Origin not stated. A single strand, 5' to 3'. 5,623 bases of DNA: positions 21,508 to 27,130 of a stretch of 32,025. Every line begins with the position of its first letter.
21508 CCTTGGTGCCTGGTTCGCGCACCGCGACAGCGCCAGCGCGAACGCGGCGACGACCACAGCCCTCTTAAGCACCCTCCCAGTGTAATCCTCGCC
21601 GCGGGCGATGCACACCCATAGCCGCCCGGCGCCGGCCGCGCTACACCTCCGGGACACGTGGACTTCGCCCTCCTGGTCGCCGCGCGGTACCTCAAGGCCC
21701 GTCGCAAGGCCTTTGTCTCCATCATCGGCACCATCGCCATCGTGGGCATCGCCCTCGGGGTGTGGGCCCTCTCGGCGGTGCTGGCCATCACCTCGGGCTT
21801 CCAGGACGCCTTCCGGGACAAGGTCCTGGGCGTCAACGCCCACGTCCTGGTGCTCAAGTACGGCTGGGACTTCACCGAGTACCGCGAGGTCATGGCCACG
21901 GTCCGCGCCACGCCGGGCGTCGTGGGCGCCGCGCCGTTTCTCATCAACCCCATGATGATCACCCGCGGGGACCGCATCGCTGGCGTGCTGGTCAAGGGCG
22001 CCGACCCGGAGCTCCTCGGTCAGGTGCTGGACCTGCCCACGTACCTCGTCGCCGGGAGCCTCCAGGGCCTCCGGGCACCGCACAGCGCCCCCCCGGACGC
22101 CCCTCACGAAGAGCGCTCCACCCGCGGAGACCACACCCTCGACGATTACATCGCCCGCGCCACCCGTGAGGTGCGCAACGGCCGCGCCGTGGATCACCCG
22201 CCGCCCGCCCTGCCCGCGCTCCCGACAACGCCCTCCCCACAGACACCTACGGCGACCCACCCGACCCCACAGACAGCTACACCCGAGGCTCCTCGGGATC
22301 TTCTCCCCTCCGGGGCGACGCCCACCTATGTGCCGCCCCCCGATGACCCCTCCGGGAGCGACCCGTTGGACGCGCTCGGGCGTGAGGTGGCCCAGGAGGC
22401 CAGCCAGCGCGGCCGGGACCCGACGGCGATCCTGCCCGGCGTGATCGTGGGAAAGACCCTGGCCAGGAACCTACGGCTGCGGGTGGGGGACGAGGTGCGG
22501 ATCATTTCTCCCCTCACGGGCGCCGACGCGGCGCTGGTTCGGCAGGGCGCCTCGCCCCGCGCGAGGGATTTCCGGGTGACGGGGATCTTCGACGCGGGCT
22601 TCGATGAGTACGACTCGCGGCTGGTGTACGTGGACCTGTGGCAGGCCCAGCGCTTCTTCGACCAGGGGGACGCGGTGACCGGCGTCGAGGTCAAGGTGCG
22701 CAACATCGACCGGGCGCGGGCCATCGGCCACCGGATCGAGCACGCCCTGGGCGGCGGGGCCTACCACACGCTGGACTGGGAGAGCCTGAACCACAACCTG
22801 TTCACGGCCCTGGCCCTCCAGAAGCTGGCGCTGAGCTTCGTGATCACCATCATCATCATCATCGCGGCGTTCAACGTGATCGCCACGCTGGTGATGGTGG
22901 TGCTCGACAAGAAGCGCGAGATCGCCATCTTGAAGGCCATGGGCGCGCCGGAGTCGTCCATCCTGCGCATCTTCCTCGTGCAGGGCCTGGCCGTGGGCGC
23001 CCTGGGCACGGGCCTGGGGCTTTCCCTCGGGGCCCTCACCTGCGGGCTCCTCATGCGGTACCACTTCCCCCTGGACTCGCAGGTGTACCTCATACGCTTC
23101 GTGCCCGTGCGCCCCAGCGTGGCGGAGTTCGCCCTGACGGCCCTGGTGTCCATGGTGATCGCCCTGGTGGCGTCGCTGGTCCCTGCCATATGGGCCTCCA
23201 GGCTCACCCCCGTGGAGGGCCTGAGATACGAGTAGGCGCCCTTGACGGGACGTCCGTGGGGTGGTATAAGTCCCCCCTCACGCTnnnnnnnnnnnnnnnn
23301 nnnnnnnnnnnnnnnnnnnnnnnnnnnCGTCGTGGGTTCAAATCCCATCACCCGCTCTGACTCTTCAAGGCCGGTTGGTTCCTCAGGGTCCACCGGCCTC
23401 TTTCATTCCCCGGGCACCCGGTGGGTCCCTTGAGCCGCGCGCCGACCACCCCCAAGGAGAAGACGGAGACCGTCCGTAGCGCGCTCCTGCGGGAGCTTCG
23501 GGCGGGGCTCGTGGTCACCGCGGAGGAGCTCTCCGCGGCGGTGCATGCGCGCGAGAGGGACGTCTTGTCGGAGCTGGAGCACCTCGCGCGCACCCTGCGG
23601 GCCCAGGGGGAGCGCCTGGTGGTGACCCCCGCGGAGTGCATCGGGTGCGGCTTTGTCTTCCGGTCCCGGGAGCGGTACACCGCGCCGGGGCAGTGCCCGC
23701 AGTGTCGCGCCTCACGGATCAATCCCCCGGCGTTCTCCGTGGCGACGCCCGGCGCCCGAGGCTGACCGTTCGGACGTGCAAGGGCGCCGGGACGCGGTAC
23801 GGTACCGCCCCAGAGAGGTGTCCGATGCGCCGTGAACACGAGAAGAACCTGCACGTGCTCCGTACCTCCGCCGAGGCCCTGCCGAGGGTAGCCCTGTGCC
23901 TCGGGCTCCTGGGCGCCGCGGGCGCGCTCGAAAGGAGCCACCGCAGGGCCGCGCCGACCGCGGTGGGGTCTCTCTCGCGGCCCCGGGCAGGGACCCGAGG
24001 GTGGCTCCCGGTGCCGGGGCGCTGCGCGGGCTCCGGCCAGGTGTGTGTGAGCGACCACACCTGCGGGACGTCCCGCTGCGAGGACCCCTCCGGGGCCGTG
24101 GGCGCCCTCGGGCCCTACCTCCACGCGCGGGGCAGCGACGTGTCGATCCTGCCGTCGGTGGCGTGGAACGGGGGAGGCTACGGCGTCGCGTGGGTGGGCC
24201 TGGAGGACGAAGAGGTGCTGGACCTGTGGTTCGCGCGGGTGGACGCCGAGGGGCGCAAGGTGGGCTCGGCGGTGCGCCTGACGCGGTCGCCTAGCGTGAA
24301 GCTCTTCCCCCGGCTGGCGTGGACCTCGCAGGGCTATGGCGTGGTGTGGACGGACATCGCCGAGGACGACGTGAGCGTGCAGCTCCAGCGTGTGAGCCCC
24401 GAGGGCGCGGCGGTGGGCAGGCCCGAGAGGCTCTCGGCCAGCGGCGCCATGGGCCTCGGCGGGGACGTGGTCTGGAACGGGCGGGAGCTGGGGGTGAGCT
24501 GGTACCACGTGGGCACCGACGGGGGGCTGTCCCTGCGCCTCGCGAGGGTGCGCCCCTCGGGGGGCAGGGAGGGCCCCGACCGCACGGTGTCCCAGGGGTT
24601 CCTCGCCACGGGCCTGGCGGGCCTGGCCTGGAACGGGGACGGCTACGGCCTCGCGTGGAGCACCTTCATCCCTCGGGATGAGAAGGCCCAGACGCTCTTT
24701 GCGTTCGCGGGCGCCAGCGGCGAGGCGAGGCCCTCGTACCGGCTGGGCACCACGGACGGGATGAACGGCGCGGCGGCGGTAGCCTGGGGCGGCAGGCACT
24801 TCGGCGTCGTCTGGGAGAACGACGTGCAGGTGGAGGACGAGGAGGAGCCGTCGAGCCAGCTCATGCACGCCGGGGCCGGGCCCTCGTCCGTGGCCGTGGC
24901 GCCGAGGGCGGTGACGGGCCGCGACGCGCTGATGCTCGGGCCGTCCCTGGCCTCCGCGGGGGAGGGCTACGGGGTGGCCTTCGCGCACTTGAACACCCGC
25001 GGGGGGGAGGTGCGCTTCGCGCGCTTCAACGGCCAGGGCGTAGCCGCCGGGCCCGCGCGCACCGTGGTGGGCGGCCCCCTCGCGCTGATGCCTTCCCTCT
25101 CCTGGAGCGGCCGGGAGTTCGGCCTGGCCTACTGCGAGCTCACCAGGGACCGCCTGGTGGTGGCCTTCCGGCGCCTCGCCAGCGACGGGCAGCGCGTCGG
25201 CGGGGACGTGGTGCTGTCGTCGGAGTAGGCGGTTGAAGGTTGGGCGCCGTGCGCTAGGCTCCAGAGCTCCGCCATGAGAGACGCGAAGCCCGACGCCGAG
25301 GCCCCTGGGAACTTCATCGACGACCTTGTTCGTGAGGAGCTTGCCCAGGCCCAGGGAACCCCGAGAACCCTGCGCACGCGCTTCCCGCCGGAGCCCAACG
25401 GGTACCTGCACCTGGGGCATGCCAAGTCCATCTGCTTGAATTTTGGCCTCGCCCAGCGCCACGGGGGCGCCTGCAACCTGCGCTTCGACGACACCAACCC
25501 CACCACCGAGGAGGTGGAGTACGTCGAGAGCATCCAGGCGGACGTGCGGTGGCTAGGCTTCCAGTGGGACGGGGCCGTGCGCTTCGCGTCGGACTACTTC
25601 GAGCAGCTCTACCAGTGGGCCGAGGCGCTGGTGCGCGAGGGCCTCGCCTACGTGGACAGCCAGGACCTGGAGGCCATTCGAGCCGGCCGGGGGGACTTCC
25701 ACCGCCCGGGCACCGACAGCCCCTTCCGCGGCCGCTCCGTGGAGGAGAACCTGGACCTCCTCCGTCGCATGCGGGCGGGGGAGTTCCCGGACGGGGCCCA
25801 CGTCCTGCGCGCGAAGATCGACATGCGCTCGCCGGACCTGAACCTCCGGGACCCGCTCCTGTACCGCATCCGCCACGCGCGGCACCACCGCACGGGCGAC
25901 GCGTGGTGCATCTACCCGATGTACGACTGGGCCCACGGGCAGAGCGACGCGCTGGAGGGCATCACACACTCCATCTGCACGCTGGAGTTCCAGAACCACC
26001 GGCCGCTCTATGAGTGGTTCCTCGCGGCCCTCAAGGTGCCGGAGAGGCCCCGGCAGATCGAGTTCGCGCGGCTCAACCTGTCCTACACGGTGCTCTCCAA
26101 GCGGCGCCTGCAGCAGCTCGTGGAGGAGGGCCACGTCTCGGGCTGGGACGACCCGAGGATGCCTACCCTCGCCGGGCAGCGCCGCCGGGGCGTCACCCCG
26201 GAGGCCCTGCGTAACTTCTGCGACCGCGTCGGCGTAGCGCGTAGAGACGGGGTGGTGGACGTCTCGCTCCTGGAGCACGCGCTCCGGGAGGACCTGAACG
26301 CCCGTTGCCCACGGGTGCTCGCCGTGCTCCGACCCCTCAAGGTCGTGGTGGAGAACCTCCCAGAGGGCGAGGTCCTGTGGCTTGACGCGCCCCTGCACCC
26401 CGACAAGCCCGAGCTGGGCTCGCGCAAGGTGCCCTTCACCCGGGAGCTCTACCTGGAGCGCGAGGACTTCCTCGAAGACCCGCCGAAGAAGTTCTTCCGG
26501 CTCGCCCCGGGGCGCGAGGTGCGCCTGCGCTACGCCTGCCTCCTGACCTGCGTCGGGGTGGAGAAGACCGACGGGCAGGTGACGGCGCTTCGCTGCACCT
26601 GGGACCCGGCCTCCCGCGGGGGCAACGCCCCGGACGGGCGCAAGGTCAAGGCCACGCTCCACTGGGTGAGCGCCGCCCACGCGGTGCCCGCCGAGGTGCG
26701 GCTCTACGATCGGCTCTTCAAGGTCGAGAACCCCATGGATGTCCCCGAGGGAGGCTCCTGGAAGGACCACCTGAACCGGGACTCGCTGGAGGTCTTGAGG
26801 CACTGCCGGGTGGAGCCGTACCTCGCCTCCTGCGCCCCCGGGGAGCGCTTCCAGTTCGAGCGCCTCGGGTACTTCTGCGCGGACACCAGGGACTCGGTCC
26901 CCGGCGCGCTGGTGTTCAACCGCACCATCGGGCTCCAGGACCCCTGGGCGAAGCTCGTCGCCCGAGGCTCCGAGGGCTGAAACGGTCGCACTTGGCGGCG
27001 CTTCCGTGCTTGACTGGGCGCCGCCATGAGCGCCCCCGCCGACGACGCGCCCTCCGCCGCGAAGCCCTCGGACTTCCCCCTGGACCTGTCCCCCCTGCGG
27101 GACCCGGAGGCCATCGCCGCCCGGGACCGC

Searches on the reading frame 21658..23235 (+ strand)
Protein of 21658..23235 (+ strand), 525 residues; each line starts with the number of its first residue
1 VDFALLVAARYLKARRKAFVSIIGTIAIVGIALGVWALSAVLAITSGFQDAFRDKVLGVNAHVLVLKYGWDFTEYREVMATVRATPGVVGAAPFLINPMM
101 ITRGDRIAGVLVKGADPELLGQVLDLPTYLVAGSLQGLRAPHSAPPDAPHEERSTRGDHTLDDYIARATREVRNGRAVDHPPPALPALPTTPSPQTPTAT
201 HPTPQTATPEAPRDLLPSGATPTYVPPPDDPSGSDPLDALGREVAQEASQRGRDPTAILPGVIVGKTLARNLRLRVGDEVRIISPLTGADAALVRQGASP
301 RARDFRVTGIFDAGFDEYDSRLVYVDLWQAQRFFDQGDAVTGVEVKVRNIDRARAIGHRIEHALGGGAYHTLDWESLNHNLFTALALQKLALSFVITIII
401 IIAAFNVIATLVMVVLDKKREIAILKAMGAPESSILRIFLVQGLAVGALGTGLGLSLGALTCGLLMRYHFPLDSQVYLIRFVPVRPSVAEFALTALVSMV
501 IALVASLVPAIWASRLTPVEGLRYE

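Call 18: search_protein_families(library=pfam, proteins=[window:21658-23235:+], max_evalue=0.001)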
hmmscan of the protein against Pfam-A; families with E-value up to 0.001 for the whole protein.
window:21658-23235:+ (525 aa): 2 families
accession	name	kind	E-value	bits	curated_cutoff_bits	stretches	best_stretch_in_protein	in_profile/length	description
PF12704.14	MacB_PCD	-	1.4e-14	55.3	27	2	239-361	106-205/207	MacB-like periplasmic core domain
PF02687.27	FtsX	-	4.1e-14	53.1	25.5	1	394-517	2-119/120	FtsX-like permease C-terminal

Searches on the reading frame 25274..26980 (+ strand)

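Call 18: search_protein_families(library=pfam, proteins=[window:25274-26980:+], max_evalue=0.001)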
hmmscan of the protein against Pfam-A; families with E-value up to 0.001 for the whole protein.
window:25274-26980:+ (568 aa): 3 families
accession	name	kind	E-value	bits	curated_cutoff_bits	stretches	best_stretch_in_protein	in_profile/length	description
PF00749.27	tRNA-synt_1c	-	7.5e-102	340.9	23.4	1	33-340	2-311/314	tRNA synthetases class I (E and Q), catalytic domain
PF03950.23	tRNA-synt_1c_C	-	2e-28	98.9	23.9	1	345-443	1-90/91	tRNA synthetases class I (E and Q), anti-codon binding domain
PF20974.2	tRNA-synt_1c_C2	-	1e-23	84.2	23.9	1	461-537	1-69/69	tRNA synthetases class I (E and Q), anti-codon binding domain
